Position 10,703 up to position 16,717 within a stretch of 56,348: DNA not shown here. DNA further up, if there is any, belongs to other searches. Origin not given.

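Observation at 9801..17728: WYL regulator + 1904-aa TPR/P-loop NTPase + overlapping HEPN-motif gene: candidate undescribed defence (abortive-infection type) cassette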

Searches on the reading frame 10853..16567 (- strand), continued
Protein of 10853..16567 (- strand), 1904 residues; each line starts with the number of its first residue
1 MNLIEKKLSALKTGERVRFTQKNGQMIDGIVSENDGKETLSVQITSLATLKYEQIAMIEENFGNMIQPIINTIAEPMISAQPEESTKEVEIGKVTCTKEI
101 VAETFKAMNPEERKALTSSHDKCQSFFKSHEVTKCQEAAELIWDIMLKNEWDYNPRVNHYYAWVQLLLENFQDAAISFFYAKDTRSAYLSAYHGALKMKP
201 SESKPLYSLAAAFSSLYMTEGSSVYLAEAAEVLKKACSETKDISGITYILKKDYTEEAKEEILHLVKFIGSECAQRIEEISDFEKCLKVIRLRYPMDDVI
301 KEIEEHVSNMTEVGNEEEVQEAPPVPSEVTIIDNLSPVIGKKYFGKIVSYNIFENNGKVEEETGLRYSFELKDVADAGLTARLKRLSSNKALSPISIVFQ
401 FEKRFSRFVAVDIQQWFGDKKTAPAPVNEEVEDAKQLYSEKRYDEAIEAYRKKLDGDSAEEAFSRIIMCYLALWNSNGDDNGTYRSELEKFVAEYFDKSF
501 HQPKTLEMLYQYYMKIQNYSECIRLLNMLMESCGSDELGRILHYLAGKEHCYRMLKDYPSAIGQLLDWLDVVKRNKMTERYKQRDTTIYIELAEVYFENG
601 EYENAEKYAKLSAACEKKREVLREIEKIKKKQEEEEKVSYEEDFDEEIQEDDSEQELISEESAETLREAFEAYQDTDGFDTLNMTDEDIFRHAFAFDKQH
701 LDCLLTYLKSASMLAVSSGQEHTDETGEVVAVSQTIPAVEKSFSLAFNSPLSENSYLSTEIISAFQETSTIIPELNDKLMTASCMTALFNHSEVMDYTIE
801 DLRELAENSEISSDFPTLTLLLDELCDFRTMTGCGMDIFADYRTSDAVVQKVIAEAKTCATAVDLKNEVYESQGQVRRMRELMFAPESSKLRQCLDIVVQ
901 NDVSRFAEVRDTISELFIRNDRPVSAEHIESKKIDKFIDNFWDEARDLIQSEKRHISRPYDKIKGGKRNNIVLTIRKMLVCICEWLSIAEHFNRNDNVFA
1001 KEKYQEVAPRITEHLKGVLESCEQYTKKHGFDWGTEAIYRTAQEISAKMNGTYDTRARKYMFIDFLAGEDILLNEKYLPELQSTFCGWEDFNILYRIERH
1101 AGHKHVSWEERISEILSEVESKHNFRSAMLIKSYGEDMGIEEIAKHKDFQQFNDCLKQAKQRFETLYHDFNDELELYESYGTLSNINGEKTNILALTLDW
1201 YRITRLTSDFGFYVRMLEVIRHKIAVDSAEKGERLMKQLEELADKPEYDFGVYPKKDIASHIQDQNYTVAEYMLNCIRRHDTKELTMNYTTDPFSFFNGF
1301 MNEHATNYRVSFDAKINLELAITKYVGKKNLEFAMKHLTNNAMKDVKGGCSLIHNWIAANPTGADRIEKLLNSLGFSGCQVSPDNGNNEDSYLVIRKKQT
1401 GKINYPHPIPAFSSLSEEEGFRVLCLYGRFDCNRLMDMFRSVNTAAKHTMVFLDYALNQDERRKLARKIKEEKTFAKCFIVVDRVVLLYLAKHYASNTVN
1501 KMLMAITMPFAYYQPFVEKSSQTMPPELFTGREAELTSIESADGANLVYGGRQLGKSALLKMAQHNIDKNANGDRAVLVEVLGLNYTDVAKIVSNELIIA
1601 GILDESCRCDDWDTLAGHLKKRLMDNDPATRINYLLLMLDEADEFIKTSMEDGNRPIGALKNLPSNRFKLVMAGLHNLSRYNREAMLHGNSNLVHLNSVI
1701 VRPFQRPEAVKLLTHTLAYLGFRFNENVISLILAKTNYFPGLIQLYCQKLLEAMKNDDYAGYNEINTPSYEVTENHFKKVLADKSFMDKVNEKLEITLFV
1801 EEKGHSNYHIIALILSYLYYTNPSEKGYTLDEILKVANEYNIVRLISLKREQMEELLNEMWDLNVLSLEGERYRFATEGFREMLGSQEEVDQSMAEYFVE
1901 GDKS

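Call 91: search_solved_structures(query=A5, max_evalue=1, show_alignments=2)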
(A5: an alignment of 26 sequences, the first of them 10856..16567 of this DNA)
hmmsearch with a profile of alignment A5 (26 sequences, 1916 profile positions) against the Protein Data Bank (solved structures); distinct sequences matched with E-value up to 1: 34.
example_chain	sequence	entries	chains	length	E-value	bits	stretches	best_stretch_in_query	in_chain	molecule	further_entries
6mfv_A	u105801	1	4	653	1.1e-07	33.3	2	1539-1577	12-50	tetratricopeptide repeat sensor PH0952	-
9ijj_A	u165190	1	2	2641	0.0017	19.4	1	542-726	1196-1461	Cilia and flagella associated protein 46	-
8i9r_CP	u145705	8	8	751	0.0018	19.3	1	608-726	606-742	RNA methyltransferase nop2-like protein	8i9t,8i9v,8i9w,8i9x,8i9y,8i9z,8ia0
9b62_G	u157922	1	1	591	0.0027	18.7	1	652-707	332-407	Ran GTPase-activating protein 1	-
8tq2_C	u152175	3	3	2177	0.0067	17.4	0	625-718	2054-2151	Mediator of RNA polymerase II transcription subunit 12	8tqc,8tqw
4cgk_A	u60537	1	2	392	0.0079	17.2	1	48-271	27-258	SECRETED 45 KDA PROTEIN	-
25ho_A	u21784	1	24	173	0.0094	16.9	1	1097-1172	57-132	Bacterial non-heme ferritin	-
5cwj_A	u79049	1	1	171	0.02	15.8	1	432-569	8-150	Designed helical repeat protein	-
3bve_A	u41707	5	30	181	0.022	15.7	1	1097-1172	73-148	Ferritin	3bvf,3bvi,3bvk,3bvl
3egm_A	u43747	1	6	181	0.022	15.7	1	1097-1172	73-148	Ferritin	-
9f5w_B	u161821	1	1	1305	0.025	15.5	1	48-325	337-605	Structural maintenance of chromosomes protein 4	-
5u1a_A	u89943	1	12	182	0.03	15.3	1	1097-1172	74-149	Ferritin,MtrE protein chimera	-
5u1b_A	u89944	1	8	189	0.032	15.2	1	1097-1172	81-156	MtrE protein,Ferritin chimera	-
7qpd_C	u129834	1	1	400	0.057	14.3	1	613-701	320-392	Calreticulin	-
4y6c_A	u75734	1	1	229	0.058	14.3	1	79-691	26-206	ANSERINA PUTATIVE KINESIN LIGHT chain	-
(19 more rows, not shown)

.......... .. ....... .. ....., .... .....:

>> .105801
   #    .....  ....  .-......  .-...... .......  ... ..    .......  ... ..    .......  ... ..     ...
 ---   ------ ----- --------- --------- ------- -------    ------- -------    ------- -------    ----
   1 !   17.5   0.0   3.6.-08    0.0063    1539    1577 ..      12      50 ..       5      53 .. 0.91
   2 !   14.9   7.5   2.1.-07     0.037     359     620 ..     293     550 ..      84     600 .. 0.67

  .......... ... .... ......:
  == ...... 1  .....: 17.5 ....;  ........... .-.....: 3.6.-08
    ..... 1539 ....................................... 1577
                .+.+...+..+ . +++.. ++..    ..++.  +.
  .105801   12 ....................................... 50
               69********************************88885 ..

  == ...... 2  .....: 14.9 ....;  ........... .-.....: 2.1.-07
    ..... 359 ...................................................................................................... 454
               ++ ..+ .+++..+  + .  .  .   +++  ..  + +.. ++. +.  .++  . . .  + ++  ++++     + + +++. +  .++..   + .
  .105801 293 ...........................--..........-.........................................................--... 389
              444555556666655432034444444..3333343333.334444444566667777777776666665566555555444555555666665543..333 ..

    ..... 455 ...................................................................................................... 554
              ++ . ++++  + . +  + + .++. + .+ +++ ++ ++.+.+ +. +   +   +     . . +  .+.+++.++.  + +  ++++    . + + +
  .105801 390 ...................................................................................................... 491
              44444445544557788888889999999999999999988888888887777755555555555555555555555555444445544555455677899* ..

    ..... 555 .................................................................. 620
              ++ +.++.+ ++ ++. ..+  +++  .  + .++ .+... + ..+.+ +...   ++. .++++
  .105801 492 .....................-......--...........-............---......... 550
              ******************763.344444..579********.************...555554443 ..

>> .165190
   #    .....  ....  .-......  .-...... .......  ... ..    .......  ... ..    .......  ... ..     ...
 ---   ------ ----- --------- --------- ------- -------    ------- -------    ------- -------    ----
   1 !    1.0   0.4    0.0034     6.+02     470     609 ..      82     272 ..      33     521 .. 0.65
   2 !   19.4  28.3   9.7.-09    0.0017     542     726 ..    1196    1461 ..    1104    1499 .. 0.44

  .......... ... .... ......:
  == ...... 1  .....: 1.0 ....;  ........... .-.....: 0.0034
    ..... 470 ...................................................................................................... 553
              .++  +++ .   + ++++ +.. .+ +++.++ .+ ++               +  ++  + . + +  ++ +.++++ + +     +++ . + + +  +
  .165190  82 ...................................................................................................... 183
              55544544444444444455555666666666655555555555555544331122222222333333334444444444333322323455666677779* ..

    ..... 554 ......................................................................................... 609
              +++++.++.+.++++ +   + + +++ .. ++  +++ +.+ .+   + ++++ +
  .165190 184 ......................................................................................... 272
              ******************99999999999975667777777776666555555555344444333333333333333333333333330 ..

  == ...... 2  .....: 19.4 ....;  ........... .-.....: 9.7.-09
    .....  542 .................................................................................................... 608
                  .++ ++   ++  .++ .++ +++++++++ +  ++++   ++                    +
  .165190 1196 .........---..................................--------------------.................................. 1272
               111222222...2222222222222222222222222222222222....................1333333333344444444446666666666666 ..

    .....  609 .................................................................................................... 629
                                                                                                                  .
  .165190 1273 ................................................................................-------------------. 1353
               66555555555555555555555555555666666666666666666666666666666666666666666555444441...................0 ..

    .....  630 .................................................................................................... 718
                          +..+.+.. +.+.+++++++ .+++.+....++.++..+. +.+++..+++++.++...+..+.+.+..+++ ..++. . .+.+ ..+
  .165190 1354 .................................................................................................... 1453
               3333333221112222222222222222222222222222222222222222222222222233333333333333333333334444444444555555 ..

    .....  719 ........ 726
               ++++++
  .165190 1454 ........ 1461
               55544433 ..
